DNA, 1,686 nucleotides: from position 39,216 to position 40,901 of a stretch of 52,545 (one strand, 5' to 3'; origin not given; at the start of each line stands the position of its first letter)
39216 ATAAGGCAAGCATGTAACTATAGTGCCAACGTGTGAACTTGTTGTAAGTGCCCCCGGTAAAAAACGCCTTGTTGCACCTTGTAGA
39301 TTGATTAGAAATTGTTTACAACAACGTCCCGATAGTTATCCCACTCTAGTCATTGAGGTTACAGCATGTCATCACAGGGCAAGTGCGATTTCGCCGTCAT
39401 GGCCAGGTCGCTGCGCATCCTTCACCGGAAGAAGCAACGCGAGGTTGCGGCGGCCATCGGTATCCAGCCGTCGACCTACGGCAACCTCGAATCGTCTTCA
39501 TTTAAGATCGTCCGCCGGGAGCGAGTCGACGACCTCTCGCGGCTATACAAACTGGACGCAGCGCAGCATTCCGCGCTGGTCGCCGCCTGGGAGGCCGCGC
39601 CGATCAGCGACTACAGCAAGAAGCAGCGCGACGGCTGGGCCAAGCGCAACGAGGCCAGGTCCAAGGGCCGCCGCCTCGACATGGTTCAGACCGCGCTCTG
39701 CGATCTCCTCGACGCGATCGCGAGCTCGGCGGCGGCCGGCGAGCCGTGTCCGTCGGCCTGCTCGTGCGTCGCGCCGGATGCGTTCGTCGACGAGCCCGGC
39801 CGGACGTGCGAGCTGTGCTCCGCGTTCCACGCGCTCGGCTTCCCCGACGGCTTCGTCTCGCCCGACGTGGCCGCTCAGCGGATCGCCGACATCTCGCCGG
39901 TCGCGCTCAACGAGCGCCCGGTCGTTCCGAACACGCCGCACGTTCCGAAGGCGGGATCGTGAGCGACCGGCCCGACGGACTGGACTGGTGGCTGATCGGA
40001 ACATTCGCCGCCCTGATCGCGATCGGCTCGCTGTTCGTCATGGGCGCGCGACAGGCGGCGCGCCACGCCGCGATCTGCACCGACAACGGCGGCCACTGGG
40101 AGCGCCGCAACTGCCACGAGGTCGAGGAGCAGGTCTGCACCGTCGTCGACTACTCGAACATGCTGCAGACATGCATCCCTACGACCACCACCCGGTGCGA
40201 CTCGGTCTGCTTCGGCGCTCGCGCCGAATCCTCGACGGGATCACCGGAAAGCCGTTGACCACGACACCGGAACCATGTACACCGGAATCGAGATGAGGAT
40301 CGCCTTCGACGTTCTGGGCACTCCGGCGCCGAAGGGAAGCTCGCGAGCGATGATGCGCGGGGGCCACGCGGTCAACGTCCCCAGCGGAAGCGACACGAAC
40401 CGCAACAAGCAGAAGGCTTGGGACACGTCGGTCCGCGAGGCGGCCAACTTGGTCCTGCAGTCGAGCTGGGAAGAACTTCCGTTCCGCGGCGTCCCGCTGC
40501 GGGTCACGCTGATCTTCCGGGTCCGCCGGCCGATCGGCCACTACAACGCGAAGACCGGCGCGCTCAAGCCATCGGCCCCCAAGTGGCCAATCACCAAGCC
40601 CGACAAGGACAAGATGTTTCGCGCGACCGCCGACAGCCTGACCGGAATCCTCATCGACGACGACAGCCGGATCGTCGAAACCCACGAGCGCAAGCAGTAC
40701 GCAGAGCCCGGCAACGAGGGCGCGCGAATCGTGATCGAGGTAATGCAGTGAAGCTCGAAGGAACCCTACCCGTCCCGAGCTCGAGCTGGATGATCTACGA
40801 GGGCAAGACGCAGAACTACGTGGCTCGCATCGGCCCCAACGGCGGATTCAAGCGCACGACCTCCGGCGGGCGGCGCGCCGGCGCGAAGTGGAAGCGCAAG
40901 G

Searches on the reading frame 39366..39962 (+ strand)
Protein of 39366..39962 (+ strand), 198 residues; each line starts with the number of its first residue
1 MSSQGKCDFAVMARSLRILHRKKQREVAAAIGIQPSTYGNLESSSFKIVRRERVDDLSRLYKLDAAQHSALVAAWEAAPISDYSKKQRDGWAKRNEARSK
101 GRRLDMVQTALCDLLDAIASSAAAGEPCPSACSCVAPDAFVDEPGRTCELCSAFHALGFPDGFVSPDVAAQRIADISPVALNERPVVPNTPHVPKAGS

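Call 10: search_protein_families(library=pfam, proteins=[window:39366-39962:+], max_evalue=0.01)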
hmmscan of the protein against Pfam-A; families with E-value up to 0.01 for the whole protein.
window:39366-39962:+ (198 aa): 2 families
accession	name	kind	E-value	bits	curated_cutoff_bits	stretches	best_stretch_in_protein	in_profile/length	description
PF13560.12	HTH_31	-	5.6e-06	27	27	1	9-71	2-64/64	Helix-turn-helix domain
PF01381.28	HTH_3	-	0.00015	22.2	23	1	14-64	2-51/55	Helix-turn-helix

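Call 11: search_protein_families(library=phrogs, proteins=[window:39366-39962:+], max_evalue=0.01)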
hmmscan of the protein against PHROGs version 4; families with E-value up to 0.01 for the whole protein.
window:39366-39962:+ (198 aa): 1 family
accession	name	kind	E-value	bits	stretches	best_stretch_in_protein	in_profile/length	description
phrog_8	-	transcription regulation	0.0033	17.9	1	15-81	83-150/346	transcriptional regulator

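Call 17: find_related_loci(query=window:39366-39962:+, collection=viral_contigs, flank=6000)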
Query window:39366-39962:+ (198 aa) in viral_contigs; peptide patterns used: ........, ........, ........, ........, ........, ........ (x = any residue, [..] = any of these).
6 stretches matched a pattern, but none encodes a relative of the query by tblastn (E <= 1e-3).

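Call 19: find_encoding_contigs(protein=window:39366-39962:+, flank=10000, max_places=10)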
Protein window:39366-39962:+ (198 aa): 1 contig read that carries it; 1 place shown.
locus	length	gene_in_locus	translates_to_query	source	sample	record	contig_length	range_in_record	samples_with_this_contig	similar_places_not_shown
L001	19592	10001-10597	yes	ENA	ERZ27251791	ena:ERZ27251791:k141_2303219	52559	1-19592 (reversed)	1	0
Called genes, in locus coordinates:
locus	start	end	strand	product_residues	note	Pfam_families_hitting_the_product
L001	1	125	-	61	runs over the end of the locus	-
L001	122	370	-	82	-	PF01726:LexA_DNA_bind (weak)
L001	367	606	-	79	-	-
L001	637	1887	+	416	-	-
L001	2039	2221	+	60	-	-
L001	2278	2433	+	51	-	-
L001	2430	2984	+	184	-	PF24963:DUF7768 (weak)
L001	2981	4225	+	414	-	PF12705:PDDEXK_1 (weak)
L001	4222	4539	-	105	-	-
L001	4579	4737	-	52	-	-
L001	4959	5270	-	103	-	-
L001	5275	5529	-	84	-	-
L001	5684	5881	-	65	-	-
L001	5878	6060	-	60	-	-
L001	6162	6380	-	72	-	-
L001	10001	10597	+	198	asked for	PF13560:HTH_31 (faint)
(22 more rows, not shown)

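Call 21: find_homologous_proteins(query=window:39366-39962:+, max_evalue=0.001)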
Query window:39366-39962:+ (198 aa): 9 proteins with E <= 0.001 among 508 candidates.
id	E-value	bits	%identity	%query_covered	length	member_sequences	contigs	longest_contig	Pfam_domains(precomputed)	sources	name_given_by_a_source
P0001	4.9e-120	416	95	98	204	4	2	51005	-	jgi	jgi:transcriptional regulator with XRE-family HTH domain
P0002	4.5e-118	410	93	100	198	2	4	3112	PF13560.13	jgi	jgi:transcriptional regulator with XRE-family HTH domain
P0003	3.6e-111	387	86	100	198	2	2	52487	PF01381.29,PF13560.13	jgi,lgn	jgi:transcriptional regulator with XRE-family HTH domain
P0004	1.3e-85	304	69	99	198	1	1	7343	PF13560.13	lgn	-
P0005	4.4e-84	299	70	94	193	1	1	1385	PF01381.29,PF13560.13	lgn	-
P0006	1.4e-76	274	63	99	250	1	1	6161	PF13560.13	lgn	-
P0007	2.6e-69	251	59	96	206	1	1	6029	PF13560.13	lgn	-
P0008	1.7e-68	248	59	98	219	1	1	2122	PF13560.13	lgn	-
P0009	1.9e-23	101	38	96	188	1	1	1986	PF01381.29,PF13560.13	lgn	-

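Call 22: find_encoding_contigs(protein=P0001, flank=4000, max_places=3)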
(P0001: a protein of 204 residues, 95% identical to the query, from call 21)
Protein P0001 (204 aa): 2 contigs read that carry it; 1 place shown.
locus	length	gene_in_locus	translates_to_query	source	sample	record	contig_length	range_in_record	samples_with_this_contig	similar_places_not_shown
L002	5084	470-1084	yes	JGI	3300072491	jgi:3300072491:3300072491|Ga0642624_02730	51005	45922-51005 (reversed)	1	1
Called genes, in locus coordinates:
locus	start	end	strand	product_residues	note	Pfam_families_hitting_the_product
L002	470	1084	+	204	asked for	-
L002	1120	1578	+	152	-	PF05866:RusA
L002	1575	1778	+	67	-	-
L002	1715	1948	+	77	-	-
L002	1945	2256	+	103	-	-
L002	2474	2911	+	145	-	-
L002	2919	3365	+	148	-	-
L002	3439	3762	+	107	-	-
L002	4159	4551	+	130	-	-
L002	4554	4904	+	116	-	-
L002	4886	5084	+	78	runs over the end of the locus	-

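Call 23: find_encoding_contigs(protein=P0003, flank=4000, max_places=3)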
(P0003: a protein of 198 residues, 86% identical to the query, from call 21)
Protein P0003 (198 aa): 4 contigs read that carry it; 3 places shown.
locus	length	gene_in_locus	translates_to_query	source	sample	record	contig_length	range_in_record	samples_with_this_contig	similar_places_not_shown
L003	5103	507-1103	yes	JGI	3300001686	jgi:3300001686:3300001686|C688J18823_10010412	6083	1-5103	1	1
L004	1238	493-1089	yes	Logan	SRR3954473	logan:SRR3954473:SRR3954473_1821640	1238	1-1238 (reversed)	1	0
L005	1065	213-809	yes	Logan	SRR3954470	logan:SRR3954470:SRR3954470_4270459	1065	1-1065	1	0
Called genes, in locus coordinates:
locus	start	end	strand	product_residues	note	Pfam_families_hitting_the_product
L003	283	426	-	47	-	-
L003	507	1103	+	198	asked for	PF13560:HTH_31 (weak), PF01381:HTH_3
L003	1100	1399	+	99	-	-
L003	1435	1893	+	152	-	PF05866:RusA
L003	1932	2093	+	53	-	-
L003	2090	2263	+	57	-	-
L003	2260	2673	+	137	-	-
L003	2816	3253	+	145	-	-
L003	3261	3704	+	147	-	-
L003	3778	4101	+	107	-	-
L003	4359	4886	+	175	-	-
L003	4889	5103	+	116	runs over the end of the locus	-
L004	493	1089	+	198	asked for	PF13560:HTH_31 (weak), PF01381:HTH_3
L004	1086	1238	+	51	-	?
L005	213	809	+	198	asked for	PF13560:HTH_31 (weak), PF01381:HTH_3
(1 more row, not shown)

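Call 24: find_encoding_contigs(protein=P0004, flank=4000, max_places=3)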
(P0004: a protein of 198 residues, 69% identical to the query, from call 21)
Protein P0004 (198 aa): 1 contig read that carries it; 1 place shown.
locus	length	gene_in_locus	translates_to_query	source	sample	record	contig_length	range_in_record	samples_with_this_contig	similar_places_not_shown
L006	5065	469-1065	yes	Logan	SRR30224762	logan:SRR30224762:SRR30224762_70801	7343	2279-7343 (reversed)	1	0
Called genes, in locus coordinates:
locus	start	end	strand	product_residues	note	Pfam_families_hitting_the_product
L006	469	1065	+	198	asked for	PF13560:HTH_31 (weak)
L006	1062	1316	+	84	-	-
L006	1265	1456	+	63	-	-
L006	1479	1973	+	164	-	PF05866:RusA (weak)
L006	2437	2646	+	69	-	-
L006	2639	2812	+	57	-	-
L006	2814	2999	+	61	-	-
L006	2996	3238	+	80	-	-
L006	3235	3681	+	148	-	-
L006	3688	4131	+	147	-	-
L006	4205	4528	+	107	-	-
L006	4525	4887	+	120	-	-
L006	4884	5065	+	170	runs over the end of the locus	-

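Call 25: find_encoding_contigs(protein=P0006, flank=4000, max_places=3)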
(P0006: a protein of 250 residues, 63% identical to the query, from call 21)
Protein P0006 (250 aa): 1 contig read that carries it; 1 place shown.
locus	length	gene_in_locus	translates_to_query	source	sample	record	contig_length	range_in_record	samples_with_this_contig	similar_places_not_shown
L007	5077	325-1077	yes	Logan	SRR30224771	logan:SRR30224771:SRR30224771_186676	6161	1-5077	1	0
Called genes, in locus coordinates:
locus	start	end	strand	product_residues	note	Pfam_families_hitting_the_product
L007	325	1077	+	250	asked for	PF13560:HTH_31 (weak)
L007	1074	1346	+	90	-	-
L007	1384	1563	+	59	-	-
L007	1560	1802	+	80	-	-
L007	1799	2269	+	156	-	-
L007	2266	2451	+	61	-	-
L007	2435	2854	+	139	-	-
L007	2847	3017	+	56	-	-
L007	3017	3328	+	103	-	-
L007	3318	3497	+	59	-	-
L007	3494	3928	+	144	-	-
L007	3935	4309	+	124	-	-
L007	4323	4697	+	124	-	-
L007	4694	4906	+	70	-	-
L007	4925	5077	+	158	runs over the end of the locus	-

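Call 26: find_encoding_contigs(protein=P0007, flank=4000, max_places=3)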
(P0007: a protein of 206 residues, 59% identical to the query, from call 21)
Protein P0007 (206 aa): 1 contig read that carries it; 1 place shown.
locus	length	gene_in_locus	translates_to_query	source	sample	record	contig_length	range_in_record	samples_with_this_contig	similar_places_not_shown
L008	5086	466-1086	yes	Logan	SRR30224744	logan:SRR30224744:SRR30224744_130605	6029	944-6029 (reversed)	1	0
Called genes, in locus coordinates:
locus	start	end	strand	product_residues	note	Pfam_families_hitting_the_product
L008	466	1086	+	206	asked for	PF13560:HTH_31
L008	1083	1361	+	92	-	-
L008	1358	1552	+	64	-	-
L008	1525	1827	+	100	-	-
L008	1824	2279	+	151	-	-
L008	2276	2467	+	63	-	-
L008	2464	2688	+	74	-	-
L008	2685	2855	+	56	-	-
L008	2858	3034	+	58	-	-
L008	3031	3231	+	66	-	-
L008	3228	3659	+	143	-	-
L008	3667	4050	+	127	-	-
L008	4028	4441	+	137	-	-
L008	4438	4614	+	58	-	-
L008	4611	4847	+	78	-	-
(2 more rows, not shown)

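Call 48: list_cluster_members(proteins=[P0004, P0006, P0007, P0012, P0013, P0015, P0018, P0020, P0021, P0035])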
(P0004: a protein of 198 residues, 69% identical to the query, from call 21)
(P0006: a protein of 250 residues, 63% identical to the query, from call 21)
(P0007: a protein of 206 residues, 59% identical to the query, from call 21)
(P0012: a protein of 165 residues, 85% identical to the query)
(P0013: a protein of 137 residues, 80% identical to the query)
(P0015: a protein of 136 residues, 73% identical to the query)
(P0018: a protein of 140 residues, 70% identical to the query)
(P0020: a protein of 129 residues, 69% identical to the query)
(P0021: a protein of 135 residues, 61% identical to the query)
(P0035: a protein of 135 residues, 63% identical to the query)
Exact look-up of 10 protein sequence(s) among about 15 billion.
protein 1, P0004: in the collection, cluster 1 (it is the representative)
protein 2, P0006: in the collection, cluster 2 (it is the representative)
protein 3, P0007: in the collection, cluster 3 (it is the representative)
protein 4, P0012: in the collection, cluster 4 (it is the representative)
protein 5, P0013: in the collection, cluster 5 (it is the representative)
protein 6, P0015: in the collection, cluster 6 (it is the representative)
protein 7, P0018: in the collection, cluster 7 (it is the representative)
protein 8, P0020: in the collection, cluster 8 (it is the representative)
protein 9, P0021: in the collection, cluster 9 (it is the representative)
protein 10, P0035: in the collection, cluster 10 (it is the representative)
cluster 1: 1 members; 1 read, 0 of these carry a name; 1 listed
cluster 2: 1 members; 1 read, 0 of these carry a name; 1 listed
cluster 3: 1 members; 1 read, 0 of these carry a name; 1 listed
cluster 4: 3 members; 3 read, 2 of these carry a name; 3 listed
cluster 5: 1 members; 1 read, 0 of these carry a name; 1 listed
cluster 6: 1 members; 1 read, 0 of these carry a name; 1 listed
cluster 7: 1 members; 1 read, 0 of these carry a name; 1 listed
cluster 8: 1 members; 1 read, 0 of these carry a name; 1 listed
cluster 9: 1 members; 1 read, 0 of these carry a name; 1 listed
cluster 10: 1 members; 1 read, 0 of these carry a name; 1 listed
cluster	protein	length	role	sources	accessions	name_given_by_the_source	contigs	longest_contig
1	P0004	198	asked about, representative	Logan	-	-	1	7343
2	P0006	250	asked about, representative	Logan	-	-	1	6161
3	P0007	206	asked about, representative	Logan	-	-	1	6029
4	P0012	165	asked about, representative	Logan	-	-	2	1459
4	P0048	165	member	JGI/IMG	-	hypothetical protein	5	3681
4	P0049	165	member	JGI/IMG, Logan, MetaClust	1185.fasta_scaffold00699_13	hypothetical protein | \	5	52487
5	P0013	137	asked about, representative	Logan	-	-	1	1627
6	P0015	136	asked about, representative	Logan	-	-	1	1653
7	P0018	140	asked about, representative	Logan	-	-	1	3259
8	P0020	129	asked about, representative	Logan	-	-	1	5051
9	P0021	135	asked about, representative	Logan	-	-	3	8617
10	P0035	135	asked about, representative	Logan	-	-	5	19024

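Call 49: find_encoding_contigs(protein=P0049, flank=4000, max_places=6)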
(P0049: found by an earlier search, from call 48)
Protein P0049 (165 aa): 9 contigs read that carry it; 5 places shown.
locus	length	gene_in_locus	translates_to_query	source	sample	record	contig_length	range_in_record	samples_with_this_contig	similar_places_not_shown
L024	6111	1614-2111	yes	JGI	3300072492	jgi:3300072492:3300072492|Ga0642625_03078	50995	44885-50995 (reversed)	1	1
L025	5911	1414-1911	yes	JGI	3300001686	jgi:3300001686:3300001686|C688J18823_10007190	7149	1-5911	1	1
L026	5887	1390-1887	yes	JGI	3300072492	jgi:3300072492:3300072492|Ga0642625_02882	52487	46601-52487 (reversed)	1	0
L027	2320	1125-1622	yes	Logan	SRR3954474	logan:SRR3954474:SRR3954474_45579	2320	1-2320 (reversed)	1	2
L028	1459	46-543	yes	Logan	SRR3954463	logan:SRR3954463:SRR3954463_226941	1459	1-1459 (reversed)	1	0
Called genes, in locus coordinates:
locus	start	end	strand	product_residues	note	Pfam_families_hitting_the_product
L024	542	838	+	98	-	-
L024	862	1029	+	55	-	-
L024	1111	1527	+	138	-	-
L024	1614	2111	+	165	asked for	-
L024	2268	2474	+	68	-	-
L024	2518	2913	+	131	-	-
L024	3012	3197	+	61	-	-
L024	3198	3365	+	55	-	-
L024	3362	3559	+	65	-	-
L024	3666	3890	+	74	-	-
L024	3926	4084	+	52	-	-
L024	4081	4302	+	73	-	PF24623:Phage_zn_bind_8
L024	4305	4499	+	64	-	-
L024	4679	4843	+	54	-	-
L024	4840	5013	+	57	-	-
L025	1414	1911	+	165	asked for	-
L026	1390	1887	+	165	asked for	-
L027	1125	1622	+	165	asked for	-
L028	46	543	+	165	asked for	-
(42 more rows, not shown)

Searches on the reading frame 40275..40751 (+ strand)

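Call 10: search_protein_families(library=pfam, proteins=[window:40275-40751:+], max_evalue=0.01)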
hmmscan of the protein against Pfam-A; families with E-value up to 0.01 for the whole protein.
window:40275-40751:+ (158 aa): 1 family
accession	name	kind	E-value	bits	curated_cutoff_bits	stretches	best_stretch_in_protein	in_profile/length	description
PF05866.16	RusA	-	8e-08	33.4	22.8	1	44-155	24-122/124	Endodeoxyribonuclease RusA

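Call 11: search_protein_families(library=phrogs, proteins=[window:40275-40751:+], max_evalue=0.01)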
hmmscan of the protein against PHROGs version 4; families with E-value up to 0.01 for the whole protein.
window:40275-40751:+ (158 aa): 2 families
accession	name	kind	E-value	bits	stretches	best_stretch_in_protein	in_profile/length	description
phrog_140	-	DNA, RNA and nucleotide metabolism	7.1e-24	85.7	1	4-157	34-166/219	RusA-like Holliday junction resolvase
phrog_3055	-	DNA, RNA and nucleotide metabolism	6.2e-07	30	1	59-144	121-197/233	RusA-like Holliday junction resolvase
